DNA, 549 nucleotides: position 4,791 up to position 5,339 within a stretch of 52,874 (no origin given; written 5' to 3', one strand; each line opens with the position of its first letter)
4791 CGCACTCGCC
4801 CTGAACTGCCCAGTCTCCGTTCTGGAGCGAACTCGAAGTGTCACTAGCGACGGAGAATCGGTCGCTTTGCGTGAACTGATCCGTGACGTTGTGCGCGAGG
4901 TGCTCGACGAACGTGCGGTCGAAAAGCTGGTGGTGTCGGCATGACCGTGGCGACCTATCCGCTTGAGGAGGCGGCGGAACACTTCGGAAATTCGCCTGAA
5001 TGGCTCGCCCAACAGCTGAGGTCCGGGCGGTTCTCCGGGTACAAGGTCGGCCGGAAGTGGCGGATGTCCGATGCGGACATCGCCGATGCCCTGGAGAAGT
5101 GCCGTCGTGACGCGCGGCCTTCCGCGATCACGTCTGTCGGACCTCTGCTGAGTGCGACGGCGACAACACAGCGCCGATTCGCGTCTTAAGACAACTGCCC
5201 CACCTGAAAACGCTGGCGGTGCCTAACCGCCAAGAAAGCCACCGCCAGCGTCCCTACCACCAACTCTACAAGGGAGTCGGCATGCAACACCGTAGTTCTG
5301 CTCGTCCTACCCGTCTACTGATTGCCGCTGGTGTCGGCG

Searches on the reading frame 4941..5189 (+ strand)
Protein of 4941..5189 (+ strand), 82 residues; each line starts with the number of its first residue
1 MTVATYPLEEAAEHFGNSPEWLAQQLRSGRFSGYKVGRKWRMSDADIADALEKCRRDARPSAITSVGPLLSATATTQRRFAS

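Call 3: search_protein_families(library=pfam, proteins=[window:4941-5189:+], max_evalue=0.1)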
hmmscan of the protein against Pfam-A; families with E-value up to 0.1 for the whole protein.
window:4941-5189:+ (82 aa): 1 family
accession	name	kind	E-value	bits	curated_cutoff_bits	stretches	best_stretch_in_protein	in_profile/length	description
PF12728.13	HTH_17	-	1.4e-06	28.8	27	1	9-55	5-51/51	Helix-turn-helix domain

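Call 5: search_protein_families(library=phrogs, proteins=[window:4941-5189:+], max_evalue=0.01)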
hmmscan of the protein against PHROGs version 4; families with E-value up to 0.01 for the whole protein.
window:4941-5189:+ (82 aa): 3 families
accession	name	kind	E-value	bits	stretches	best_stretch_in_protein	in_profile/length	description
phrog_1840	-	integration and excision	3.1e-24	86.2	1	2-82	3-89/90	excisionase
phrog_66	-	integration and excision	0.0013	19.5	1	7-61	95-150/412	excisionase and transcriptional regulator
phrog_6058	-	unknown function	0.0042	17.8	1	1-33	20-52/113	-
